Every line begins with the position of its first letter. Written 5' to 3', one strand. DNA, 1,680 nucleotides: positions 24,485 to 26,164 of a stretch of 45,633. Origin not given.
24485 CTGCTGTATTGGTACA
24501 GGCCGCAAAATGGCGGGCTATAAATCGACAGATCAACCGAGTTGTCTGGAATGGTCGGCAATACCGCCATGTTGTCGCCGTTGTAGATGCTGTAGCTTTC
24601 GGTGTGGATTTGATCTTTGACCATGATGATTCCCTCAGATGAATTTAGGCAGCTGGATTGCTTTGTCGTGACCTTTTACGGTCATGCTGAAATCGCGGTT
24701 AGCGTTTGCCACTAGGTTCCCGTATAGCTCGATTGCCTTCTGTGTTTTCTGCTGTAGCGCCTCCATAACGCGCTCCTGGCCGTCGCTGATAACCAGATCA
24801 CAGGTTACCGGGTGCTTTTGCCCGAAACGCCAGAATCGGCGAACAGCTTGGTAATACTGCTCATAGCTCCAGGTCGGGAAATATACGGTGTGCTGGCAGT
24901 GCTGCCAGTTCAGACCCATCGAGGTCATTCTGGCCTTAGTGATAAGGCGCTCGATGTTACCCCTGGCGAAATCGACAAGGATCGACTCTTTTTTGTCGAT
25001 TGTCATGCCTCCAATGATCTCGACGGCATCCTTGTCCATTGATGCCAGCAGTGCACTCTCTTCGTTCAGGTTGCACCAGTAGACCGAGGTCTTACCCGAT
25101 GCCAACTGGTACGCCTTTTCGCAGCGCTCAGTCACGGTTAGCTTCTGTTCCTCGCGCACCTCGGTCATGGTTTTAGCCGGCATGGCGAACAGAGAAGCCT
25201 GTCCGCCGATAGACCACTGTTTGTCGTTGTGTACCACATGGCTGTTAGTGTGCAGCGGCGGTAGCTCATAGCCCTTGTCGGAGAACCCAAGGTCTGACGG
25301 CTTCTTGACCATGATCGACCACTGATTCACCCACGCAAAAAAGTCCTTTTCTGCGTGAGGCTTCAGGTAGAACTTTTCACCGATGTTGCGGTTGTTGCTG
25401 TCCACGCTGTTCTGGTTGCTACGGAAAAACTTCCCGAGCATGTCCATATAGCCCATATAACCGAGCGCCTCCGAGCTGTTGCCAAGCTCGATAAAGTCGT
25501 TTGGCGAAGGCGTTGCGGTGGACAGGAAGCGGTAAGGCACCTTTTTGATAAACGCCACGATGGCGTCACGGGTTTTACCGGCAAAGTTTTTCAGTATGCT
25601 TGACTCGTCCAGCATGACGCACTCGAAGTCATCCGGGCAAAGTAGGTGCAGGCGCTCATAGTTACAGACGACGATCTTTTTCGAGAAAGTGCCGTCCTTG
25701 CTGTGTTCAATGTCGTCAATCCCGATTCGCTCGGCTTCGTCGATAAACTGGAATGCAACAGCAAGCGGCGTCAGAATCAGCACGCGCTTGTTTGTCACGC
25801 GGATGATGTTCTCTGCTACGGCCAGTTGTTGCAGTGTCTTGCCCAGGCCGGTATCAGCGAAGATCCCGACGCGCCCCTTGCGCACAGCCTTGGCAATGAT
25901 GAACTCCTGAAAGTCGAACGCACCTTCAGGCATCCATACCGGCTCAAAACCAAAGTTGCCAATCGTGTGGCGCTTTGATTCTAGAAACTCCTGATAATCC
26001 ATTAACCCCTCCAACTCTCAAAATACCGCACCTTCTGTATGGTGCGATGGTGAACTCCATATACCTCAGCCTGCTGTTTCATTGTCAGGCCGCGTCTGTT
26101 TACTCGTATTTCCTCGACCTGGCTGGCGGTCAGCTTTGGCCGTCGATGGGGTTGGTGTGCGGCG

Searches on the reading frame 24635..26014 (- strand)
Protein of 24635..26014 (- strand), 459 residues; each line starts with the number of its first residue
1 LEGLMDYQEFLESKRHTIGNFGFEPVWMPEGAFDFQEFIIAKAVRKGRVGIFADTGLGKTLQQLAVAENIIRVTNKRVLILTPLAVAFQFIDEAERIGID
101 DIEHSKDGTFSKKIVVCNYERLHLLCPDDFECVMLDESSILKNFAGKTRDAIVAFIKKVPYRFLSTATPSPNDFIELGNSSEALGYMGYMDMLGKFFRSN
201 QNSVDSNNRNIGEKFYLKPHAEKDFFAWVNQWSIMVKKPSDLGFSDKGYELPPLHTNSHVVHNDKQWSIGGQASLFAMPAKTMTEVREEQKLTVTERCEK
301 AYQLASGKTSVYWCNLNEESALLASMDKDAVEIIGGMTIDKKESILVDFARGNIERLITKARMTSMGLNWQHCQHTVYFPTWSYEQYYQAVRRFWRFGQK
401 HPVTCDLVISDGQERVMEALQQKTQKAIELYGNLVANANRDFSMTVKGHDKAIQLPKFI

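Call 88: search_protein_families(library=pfam, proteins=[window:24635-26014:-], max_evalue=0.001)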
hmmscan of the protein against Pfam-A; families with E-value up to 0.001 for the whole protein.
window:24635-26014:- (459 aa): 3 families
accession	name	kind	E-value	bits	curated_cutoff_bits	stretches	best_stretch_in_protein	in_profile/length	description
PF00271.37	Helicase_C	-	1.4e-07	32.2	23.5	1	304-398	12-110/110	Helicase conserved C-terminal domain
PF00176.29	SNF2-rel_dom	-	2.1e-05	24.2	24.9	0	47-177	17-171/290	SNF2-related domain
PF00270.35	DEAD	-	2.6e-05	24.4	26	1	35-170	3-161/167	DEAD/DEAH box helicase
